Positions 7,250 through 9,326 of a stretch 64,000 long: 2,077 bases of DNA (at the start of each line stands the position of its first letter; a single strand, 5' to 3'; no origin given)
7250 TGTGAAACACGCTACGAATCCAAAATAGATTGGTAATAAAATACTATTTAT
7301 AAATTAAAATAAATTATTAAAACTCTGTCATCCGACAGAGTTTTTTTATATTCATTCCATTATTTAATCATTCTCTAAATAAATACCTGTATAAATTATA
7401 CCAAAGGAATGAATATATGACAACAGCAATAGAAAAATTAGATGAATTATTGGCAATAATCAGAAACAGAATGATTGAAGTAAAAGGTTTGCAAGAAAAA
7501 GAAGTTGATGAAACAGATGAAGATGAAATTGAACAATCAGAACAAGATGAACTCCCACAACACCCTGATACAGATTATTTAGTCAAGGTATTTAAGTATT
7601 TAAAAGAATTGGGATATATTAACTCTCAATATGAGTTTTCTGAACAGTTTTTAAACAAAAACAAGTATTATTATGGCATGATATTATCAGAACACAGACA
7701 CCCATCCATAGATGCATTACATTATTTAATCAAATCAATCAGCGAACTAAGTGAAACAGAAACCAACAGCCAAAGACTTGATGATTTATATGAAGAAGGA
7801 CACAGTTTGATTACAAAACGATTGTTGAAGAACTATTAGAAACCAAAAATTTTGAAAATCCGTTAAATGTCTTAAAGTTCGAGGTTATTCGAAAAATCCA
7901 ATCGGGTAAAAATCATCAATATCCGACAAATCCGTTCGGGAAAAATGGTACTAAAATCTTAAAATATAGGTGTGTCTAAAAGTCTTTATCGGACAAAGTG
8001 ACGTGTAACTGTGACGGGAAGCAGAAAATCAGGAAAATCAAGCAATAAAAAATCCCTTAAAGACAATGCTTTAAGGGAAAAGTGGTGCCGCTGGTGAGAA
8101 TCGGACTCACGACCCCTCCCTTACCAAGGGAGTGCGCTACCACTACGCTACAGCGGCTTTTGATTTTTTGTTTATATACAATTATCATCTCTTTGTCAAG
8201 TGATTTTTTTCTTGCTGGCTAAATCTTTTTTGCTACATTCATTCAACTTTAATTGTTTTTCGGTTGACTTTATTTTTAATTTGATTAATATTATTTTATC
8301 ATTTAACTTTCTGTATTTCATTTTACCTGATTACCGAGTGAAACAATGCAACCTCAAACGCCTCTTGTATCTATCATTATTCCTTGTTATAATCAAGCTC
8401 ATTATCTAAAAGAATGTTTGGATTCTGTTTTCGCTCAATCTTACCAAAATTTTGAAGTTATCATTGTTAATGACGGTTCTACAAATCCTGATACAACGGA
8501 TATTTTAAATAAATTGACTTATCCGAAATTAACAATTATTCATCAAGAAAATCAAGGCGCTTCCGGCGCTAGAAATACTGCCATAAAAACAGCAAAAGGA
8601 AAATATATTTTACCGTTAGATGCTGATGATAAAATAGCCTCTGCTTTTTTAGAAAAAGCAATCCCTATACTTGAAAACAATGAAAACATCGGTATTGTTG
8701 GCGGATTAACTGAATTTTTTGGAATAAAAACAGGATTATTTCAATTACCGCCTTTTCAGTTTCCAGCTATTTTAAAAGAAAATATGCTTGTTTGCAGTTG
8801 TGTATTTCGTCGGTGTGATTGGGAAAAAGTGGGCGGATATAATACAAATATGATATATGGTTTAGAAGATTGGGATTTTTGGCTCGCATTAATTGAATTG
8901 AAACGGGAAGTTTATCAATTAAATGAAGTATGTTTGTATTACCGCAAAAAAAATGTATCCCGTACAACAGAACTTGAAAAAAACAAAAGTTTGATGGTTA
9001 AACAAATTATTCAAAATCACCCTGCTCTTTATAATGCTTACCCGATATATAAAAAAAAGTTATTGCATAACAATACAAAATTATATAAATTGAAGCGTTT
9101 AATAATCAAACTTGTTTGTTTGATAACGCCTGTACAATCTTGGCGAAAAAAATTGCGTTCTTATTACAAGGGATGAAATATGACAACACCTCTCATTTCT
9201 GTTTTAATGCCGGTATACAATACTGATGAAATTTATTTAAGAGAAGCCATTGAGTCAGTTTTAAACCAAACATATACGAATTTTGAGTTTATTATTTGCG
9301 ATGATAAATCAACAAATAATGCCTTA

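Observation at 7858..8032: The same ~175-bp element sits directly 3' of two different tRNA genes (tRNA-Thr and tRNA-Asn)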

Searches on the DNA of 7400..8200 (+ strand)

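Call 12: search_rna_families(source=window, start=7700, end=8200, threshold=evalue, max_evalue=10)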
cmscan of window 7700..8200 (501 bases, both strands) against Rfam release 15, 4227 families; matches with E-value up to 10: 5.
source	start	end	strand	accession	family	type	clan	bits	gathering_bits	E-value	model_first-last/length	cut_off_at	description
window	8086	8157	-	RF00005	tRNA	Gene; tRNA;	CL00001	68.5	29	6.2e-15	1-71/71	no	tRNA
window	7944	8065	-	RF02148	MESTIT1_1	Gene; lncRNA;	-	22.6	50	0.64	1-144/144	no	MEST intronic transcript 1, antisense RNA conserved region 1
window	7775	7849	+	RF02298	TtnuCD22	Gene; snRNA; snoRNA; CD-box;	-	18.6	85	0.71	1-77/77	no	Tetrahymena snoRNA TtnuCD22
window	8143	8171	-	RF02248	Six3os1_3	Gene; lncRNA;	-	14.1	40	0.33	47-75/75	no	Six3os1 conserved region 3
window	8053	8078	+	RF02687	RAGATH-8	Gene; sRNA;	-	8.7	86.7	6.7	1-276/276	no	RAGATH-8 RNA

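Call 86: search_dna_similar(query=window:7400-8060:+, collection=plasmids, mode=distant, max_rows=8)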
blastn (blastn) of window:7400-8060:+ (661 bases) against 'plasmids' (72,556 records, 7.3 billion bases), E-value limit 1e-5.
No match.

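Call 87: search_dna_similar(query=window:7400-8060:+, collection=phages, mode=distant, max_rows=8)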
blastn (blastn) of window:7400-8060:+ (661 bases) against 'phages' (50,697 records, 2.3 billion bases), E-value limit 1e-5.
No match.

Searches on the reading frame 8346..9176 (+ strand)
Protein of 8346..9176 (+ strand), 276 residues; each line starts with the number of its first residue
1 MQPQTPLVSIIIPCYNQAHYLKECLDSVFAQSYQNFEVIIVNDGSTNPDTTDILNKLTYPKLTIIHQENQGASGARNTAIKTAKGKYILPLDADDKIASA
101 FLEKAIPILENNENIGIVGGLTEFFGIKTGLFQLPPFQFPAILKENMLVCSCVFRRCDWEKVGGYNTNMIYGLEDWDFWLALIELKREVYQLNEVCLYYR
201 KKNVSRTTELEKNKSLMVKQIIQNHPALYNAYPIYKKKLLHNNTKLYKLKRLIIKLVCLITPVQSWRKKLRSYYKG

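Call 9: search_protein_families(library=pfam, proteins=[window:8346-9176:+], max_evalue=0.01)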
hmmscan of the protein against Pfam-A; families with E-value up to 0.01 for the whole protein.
window:8346-9176:+ (276 aa): 6 families
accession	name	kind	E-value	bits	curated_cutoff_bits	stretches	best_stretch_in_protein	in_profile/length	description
PF00535.33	Glycos_transf_2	-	3.2e-35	122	23.3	1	9-127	1-121/168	Glycosyl transferase family 2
PF13641.12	Glyco_tranf_2_3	-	7e-15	56.1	27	1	8-121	3-122/230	Glycosyltransferase like family 2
PF10111.15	Glyco_tranf_2_2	-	5.7e-13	49.4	27.3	1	9-109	1-106/276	Glycosyltransferase like family 2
PF02709.20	Glyco_transf_7C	-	0.0006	19.8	23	1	151-192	23-65/78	N-terminal domain of galactosyltransferase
PF20691.3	TAGT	-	0.0036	17.7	27.5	0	138-205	145-202/205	TET-Associated Glycosyltransferase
PF13704.12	Glyco_tranf_2_4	-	0.0081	17.1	27.5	0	16-98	2-85/98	Glycosyl transferase family 2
